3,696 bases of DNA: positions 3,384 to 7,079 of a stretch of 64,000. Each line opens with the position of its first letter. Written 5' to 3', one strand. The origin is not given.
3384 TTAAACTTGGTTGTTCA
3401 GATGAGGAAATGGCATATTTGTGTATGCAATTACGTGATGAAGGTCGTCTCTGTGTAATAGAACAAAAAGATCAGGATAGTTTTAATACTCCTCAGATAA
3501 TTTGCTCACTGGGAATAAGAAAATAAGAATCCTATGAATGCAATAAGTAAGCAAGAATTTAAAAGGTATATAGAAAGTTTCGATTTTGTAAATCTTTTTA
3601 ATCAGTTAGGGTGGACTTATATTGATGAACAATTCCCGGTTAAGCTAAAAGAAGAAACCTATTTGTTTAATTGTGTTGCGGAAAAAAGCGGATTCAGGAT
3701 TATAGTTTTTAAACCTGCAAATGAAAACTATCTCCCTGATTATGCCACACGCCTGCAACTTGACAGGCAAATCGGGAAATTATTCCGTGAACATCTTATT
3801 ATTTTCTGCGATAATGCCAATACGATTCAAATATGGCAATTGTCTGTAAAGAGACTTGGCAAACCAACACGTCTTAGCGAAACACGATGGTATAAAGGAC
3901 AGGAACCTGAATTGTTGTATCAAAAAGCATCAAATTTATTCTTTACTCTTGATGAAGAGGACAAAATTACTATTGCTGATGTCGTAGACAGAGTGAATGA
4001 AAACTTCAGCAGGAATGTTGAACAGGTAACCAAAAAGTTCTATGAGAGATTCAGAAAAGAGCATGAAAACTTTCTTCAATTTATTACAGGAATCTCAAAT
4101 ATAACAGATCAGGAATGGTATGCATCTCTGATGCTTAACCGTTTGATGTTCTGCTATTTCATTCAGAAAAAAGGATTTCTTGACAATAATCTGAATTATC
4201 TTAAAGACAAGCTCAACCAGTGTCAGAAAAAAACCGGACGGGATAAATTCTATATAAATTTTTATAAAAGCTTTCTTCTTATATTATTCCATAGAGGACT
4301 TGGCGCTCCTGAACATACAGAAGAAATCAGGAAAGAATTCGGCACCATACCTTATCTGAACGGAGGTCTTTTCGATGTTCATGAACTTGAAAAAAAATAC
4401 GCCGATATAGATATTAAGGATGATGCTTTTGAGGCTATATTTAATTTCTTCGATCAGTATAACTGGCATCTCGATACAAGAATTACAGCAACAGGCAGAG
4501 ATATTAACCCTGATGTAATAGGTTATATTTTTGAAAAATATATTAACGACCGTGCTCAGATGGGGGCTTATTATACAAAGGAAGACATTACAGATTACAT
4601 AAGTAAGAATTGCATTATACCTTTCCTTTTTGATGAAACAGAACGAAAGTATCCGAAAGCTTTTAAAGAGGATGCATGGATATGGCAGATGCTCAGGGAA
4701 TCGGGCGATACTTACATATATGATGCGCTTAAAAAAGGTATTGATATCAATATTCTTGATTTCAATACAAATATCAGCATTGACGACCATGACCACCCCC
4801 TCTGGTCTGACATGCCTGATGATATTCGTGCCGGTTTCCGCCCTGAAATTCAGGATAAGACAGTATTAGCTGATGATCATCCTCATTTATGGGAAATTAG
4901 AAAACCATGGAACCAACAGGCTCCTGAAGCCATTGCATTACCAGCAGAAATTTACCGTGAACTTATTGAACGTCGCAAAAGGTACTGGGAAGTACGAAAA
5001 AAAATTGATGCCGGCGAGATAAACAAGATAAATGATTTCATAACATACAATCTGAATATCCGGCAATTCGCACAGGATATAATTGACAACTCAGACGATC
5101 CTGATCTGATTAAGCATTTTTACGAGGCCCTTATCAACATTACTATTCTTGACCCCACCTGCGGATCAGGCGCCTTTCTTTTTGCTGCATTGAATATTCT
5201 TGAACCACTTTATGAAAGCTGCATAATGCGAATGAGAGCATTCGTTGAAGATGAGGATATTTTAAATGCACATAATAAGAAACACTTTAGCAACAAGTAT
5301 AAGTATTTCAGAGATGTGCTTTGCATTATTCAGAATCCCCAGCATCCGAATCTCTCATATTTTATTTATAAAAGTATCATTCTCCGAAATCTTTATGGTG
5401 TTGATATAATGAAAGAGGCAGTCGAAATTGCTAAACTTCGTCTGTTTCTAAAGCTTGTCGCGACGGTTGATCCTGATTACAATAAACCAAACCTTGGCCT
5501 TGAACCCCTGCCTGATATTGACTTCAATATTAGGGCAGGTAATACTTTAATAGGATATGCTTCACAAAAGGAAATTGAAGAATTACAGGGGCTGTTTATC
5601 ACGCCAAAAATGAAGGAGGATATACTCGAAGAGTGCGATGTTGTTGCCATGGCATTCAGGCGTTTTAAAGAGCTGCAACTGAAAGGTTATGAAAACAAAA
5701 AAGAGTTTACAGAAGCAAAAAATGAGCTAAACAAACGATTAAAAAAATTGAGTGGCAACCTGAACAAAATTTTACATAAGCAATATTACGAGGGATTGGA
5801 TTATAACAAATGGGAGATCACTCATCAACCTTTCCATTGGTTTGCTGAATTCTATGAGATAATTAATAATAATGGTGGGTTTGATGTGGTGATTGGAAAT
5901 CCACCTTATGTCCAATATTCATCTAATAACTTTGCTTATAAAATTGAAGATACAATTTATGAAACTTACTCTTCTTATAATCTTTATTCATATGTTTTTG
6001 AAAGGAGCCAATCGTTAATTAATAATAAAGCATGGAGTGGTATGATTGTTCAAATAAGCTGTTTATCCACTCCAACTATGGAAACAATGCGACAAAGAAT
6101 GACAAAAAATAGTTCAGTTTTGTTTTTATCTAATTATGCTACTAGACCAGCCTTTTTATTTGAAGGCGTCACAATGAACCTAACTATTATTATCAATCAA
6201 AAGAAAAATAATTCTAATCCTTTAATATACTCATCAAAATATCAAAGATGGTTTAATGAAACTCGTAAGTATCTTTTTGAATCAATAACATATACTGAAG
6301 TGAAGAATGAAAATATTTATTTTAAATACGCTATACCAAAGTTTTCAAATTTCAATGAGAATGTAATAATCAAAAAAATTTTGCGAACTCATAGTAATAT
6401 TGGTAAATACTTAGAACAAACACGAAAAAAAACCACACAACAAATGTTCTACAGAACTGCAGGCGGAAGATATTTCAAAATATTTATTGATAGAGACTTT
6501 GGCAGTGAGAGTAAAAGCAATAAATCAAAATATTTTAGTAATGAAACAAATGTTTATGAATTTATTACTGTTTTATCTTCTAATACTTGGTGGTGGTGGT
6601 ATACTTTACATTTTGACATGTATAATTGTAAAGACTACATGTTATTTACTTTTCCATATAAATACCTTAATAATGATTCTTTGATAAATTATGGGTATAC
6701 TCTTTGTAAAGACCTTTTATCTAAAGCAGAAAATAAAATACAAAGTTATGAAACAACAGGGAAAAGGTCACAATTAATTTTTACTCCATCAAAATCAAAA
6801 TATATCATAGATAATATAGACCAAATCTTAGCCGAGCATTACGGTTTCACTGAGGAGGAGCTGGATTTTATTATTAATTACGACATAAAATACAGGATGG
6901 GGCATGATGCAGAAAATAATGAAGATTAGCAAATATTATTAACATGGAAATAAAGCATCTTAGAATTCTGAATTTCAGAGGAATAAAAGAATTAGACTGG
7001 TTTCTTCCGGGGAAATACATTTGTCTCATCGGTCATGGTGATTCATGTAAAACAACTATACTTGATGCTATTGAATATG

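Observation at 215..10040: One operon joining a PLD-SNF2 helicase/methyltransferase pair to an OLD/UvrD (Gabija-like) pair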

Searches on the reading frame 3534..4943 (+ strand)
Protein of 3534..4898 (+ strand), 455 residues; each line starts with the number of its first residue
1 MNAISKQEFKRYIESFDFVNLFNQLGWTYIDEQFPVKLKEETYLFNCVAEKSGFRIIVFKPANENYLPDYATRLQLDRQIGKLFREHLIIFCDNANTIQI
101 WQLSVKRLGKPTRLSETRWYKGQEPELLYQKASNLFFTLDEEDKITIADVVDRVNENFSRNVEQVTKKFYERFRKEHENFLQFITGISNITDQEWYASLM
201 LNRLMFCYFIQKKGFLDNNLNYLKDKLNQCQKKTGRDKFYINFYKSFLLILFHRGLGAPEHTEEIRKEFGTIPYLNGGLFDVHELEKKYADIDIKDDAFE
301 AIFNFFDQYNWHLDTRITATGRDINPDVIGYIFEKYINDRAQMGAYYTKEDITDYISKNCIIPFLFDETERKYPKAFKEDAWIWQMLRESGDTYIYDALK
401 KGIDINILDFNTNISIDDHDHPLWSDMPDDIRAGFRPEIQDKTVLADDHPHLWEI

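Call 25: search_protein_families(library=pfam, proteins=[window:3534-4898:+], max_evalue=5)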
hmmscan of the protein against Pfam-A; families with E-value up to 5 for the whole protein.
window:3534-4898:+ (455 aa): 2 families
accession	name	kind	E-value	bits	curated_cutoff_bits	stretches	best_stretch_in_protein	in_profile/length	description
PF25120.1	DUF7814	-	1.6e-05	25.1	27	1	252-294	126-170/228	Domain of unknown function (DUF7814)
PF20465.4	MmeI_hel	-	0.0049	18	27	1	201-280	7-75/75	MmeI, helicase spacer domain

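Call 62: search_solved_structures(query=A5, max_evalue=1, show_alignments=1)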
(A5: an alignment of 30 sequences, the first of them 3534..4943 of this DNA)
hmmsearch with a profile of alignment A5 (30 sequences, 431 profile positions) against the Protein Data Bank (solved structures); distinct sequences matched with E-value up to 1: 1.
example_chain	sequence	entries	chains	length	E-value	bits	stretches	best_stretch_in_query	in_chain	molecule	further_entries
5hr4_C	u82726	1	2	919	0.33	13.1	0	196-279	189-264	MmeI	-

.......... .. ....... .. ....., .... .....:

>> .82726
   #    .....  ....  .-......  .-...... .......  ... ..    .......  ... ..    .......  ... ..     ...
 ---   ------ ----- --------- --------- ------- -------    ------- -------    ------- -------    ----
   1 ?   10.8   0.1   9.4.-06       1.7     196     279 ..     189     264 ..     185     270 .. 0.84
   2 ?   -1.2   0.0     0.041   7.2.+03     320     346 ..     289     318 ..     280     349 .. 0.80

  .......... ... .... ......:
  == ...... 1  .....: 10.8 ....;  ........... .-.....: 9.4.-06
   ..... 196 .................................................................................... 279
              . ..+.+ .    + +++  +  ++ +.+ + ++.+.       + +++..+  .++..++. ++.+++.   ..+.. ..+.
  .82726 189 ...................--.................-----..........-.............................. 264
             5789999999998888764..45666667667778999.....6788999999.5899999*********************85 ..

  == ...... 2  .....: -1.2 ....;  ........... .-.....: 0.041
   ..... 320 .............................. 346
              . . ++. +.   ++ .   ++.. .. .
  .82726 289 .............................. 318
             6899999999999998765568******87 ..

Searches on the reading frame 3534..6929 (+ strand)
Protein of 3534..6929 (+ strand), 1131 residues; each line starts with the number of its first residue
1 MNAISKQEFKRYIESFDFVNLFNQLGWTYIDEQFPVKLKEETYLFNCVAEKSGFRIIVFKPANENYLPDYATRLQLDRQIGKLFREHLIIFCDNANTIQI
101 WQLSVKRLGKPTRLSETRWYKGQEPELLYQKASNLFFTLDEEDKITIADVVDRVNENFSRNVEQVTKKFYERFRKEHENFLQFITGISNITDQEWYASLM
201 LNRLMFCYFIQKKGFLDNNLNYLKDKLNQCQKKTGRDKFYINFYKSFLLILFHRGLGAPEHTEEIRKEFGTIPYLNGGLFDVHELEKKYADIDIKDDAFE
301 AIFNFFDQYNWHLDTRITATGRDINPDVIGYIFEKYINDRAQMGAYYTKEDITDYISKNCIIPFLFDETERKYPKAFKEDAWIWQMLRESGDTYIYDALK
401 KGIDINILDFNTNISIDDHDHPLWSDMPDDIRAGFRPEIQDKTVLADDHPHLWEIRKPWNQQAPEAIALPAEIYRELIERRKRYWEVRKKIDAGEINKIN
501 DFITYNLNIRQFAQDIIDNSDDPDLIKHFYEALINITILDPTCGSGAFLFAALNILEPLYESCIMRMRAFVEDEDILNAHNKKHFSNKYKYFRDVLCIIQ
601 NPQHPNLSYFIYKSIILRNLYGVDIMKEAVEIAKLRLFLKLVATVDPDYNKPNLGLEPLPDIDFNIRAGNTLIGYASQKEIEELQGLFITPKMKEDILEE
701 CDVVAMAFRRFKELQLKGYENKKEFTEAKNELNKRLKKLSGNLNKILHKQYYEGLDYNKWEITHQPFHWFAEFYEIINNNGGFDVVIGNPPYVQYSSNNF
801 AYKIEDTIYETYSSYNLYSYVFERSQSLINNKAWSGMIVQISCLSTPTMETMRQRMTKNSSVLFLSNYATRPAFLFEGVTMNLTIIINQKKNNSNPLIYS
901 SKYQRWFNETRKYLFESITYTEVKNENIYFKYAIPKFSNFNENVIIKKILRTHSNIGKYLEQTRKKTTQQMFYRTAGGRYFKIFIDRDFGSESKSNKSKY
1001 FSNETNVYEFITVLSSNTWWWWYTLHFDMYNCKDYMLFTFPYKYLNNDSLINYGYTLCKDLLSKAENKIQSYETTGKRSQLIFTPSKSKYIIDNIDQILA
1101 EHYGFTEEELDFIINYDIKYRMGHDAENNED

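Call 3: search_protein_families(library=pfam, proteins=[window:3534-6929:+], max_evalue=0.01)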
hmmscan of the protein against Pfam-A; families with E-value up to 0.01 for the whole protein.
window:3534-6929:+ (1131 aa): 4 families
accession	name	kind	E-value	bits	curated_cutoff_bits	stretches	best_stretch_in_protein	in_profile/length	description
PF07669.17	Eco57I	-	5.9e-29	101.8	25.3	1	619-872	2-169/171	Eco57I restriction-modification methylase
PF20473.4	MmeI_Mtase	-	5.4e-09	36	27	1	522-640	7-85/259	MmeI, DNA-methyltransferase domain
PF20465.4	MmeI_hel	-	0.009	17.2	27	0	201-280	7-75/75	MmeI, helicase spacer domain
PF01170.24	UPF0020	-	0.0099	16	22.3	0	537-595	31-65/197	RMKL-like, methyltransferase domain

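Call 4: search_protein_families(library=padloc, proteins=[window:3534-6929:+], max_evalue=0.01)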
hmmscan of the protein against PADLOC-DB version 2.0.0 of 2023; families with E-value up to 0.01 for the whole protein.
window:3534-6929:+ (1131 aa): 31 families (the best 25 are shown)
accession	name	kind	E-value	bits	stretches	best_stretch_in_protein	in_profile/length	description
PDLC03628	REase_MTase_IIG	-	3.1e-272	904.4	2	456-1127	415-1099/1100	Type IIG restriction enzyme-methyltransferase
PDLC03612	REase_MTase_IIG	-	4.5e-35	119.1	3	514-737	488-706/1247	Type IIG restriction enzyme-methyltransferase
PDLC02643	DrmMI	-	4.9e-24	82.3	2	722-860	807-953/1347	DrmMI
PDLC03601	REase_MTase_IIG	-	1.2e-21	74.3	2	614-903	503-792/1110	Type IIG restriction enzyme-methyltransferase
PDLC03604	REase_MTase_IIG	-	5.2e-21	72.4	2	516-678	370-507/1011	Type IIG restriction enzyme-methyltransferase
PDLC03596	REase_MTase_IIG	-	2.2e-16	57.1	2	594-677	567-644/1148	Type IIG restriction enzyme-methyltransferase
PDLC02638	DrmMI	-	3.3e-15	53.3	2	725-839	828-934/935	DrmMI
PDLC02521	PglX|PglXI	-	1.1e-14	51.5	2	611-967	343-662/1174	PglX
PDLC02644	DrmMI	-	1.8e-12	44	2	763-859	361-465/988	DrmMI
PDLC03629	REase_MTase_IIG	-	2.1e-12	43.7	2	612-675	484-536/1182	Type IIG restriction enzyme-methyltransferase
PDLC02525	PglX|PglXI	-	1.4e-11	41.7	2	780-891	453-564/607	PglX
PDLC03609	REase_MTase_IIG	-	3.1e-11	39.8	2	763-960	539-727/1066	Type IIG restriction enzyme-methyltransferase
PDLC02527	PglX|PglXI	-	5.2e-11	39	1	535-640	303-390/1332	PglX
PDLC02523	PglX|PglXI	-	7.8e-11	38.4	2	475-561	274-357/1428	PglX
PDLC03600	REase_MTase_IIG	-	2.3e-10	37.1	1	615-918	340-629/1205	Type IIG restriction enzyme-methyltransferase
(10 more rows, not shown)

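Call 5: search_protein_families(library=ncbifam, proteins=[window:3534-6929:+], max_evalue=0.01)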
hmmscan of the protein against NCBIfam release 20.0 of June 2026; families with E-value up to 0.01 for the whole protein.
window:3534-6929:+ (1131 aa): 5 families
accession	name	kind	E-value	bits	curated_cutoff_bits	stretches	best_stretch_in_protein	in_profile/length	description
NF033452.1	BREX_1_MTaseX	exception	1.4e-23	82.8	500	1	535-946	314-672/1210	BREX-1 system adenine-specific DNA-methyltransferase PglX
NF033455.1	BREX_6_MTaseX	exception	1.8e-13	48.9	900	2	477-641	274-400/1319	BREX-6 system adenine-specific DNA-methyltransferase PglX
NF033454.1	BREX_5_MTaseX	exception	9.3e-07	26.8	900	1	599-868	326-588/1404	BREX-5 system adenine-specific DNA-methyltransferase PglX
NF033451.1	BREX_2_MTaseX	equivalog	2.7e-06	25.4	400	0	533-554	222-243/1185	BREX-2 system adenine-specific DNA-methyltransferase PglX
TIGR03534.1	RF_mod_PrmC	equivalog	0.0023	17.4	199.1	0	769-797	147-171/253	peptide chain release factor N(5)-glutamine methyltransferase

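Call 14: search_solved_structures(query=window:3534-6929:+, max_evalue=0.01)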
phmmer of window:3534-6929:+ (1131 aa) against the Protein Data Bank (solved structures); distinct sequences matched with E-value up to 0.01: 0.
